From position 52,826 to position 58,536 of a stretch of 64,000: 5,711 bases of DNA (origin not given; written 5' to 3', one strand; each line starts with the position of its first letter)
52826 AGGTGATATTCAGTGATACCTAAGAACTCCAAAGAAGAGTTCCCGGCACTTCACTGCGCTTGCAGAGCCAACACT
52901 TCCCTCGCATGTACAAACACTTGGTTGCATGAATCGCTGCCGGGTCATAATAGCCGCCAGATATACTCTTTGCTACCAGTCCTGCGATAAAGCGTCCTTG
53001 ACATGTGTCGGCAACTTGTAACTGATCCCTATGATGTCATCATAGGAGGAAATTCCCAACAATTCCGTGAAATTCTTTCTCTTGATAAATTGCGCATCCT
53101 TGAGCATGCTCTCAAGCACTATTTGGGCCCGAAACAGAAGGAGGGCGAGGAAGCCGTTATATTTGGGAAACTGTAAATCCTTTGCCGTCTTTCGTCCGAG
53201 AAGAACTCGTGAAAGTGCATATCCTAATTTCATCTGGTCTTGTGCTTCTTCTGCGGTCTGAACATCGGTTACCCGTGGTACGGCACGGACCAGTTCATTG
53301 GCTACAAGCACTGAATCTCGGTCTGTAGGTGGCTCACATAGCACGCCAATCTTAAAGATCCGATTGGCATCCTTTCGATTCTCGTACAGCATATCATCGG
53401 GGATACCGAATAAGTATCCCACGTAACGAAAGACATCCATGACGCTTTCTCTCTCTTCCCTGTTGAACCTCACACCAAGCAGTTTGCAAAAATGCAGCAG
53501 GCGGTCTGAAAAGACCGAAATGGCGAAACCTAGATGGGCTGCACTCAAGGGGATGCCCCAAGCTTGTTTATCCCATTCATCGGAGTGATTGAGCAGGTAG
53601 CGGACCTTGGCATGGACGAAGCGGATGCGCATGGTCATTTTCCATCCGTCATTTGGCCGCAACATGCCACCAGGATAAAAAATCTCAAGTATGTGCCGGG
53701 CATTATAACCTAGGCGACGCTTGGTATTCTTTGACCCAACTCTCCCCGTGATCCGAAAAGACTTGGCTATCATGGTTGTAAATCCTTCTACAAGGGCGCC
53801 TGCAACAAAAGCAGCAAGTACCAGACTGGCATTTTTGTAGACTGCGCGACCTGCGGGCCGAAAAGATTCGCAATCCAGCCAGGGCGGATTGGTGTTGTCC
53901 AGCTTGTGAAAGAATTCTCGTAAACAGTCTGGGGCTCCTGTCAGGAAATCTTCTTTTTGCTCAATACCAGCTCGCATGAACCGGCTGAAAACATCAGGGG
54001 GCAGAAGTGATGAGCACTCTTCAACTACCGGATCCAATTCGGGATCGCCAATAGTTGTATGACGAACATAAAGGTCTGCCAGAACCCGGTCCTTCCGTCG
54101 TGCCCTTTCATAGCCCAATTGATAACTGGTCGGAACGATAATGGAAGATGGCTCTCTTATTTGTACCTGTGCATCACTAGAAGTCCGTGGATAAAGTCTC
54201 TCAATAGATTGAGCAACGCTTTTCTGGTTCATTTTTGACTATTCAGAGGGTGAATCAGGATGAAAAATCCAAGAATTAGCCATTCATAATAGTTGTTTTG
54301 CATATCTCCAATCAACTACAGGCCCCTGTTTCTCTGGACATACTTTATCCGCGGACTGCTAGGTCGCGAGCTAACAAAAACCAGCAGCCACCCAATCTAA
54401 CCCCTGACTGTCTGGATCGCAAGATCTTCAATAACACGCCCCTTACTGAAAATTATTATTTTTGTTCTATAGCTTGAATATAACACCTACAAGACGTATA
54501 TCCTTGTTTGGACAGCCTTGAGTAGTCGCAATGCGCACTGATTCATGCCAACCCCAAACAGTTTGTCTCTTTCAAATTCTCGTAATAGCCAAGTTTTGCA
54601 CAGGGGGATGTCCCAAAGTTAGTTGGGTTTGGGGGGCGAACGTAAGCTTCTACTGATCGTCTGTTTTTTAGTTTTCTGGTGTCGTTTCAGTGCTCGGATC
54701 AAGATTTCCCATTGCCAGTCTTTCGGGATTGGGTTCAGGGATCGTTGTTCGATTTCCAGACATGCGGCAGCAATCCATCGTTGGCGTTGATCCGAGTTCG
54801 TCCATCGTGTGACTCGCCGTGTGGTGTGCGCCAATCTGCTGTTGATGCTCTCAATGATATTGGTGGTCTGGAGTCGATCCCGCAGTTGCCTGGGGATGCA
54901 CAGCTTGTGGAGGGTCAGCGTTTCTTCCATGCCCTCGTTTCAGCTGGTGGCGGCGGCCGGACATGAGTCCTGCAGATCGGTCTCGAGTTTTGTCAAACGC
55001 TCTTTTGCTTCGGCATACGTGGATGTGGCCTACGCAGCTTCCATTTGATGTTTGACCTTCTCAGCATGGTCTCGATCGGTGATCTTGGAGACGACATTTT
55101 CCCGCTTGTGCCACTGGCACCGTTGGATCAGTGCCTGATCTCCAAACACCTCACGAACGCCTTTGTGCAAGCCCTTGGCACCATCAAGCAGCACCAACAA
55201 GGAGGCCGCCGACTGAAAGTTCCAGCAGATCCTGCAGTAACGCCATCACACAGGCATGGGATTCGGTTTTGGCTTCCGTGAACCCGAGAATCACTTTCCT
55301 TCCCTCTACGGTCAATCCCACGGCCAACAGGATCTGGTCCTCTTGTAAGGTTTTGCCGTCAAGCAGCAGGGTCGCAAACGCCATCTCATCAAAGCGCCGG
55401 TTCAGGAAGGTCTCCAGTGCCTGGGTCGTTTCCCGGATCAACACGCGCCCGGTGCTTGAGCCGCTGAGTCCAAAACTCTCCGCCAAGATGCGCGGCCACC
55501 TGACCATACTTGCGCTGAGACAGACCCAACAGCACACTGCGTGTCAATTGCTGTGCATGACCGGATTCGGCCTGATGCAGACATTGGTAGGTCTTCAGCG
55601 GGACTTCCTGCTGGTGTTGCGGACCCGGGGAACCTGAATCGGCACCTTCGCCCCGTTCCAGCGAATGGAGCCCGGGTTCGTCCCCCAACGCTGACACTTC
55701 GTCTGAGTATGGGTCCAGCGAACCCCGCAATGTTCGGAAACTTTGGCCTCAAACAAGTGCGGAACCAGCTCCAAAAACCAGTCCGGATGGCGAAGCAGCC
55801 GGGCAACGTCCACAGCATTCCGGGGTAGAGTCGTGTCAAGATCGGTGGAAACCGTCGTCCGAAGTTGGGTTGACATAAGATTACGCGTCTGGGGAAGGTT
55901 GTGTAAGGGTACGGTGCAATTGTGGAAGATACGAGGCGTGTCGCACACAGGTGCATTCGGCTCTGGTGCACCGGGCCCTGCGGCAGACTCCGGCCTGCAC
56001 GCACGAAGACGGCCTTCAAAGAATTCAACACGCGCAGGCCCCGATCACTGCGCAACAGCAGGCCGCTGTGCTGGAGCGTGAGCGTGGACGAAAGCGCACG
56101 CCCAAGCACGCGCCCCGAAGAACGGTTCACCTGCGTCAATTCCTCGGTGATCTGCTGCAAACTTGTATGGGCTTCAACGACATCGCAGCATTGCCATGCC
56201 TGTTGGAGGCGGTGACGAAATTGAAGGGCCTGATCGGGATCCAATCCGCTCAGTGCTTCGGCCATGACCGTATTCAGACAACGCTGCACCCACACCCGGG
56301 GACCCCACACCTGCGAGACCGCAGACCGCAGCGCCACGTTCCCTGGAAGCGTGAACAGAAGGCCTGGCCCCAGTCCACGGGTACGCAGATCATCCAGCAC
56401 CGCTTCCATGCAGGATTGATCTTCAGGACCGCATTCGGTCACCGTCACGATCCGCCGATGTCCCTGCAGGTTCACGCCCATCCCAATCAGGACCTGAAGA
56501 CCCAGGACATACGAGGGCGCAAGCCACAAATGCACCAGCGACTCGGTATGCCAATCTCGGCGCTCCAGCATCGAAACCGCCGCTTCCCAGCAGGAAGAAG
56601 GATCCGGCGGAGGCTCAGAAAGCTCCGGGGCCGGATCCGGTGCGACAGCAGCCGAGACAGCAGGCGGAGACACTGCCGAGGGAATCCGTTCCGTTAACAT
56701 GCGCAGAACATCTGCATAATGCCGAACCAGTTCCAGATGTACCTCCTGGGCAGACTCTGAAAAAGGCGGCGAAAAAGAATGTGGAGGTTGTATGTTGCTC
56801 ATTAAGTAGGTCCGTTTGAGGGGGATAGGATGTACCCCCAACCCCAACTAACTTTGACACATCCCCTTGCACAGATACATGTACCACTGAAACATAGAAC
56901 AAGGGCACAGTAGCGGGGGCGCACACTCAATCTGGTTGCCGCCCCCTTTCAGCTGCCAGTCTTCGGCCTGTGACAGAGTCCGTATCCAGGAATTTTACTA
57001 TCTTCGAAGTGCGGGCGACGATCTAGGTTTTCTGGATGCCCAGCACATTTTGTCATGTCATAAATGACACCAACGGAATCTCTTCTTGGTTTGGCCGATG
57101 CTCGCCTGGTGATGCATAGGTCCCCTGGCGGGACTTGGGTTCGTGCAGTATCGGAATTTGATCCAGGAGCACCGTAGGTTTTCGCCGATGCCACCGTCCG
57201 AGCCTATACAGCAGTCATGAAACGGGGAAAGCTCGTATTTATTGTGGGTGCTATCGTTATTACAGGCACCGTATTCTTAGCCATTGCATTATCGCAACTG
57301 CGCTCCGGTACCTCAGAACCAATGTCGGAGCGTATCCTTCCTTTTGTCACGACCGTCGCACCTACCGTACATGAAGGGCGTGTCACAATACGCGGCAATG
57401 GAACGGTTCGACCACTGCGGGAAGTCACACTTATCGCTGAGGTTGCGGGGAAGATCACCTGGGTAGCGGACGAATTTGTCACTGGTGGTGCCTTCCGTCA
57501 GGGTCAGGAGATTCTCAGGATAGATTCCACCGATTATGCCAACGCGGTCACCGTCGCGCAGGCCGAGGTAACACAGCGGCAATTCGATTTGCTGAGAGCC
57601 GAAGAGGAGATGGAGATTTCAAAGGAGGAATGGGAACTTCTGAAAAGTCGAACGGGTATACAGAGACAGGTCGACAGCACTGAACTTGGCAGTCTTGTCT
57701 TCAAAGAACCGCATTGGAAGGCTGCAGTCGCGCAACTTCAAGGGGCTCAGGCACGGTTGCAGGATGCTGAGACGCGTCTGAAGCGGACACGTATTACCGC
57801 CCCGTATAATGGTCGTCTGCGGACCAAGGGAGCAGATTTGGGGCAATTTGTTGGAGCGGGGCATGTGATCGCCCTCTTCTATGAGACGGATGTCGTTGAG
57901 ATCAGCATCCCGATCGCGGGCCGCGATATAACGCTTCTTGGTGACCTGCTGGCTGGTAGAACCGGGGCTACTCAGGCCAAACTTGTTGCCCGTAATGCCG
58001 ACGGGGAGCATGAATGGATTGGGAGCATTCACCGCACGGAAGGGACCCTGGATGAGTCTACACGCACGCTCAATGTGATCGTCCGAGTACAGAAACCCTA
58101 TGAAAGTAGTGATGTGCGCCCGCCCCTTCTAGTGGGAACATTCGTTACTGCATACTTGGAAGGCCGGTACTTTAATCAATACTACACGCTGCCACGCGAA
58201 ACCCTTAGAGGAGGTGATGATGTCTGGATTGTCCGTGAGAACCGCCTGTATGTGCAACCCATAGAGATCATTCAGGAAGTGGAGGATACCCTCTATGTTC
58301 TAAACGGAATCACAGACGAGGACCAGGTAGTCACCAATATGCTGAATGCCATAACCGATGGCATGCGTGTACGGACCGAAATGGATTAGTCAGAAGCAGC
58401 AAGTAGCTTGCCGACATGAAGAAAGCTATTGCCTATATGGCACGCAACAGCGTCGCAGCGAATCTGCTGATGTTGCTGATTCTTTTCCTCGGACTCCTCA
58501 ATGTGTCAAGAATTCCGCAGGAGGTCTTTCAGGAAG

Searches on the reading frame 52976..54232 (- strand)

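Call 25: search_protein_families(library=pfam, proteins=[window:52976-54232:-], max_evalue=0.00001)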
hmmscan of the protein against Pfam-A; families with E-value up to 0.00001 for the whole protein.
window:52976-54232:- (419 aa): 1 family
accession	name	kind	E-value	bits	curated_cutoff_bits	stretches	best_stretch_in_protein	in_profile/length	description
PF09995.15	MPAB_Lcp_cat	-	1.9e-18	67.8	23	1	135-356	7-213/231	ER-bound oxygenase mpaB/B'/Rubber oxygenase, catalytic domain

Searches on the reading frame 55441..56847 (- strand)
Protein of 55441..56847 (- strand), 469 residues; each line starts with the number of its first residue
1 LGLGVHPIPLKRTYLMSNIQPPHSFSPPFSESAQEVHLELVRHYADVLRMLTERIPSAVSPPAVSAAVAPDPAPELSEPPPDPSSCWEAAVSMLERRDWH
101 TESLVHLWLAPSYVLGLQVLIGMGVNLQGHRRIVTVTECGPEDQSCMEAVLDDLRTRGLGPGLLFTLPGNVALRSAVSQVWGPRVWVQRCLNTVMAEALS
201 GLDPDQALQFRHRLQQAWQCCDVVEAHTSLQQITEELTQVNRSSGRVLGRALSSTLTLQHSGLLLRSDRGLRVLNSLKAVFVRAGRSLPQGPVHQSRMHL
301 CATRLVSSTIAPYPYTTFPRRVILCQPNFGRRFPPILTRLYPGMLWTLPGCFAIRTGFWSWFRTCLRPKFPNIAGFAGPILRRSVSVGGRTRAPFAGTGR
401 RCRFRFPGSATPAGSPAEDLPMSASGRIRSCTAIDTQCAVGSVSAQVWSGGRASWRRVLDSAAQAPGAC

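Call 25: search_protein_families(library=pfam, proteins=[window:55441-56847:-], max_evalue=0.00001)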
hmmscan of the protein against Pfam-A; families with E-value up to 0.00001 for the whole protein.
window:55441-56847:- (469 aa): 1 family
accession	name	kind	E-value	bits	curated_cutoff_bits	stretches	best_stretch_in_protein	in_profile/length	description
PF00872.24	Transposase_mut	-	7.3e-11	42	21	1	114-256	178-319/379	Transposase, Mutator family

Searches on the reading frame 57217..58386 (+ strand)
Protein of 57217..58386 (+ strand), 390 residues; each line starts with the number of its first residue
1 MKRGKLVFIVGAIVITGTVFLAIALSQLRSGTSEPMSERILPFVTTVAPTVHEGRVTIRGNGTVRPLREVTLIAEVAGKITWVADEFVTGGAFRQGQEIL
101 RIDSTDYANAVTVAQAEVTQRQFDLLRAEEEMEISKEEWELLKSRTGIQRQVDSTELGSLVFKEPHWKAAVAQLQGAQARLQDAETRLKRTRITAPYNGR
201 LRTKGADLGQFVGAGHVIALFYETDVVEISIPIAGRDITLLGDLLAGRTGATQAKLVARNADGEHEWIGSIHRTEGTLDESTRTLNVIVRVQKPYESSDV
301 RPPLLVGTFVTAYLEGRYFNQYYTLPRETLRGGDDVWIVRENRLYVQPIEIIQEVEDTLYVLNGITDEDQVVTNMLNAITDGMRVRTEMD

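Call 25: search_protein_families(library=pfam, proteins=[window:57217-58386:+], max_evalue=0.00001)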
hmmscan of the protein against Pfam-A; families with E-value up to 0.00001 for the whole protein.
window:57217-58386:+ (390 aa): 1 family
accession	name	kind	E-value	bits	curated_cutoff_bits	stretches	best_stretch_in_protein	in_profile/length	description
PF13437.12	HlyD_3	-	4.3e-09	37.5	22.2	1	193-307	2-106/106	HlyD family secretion protein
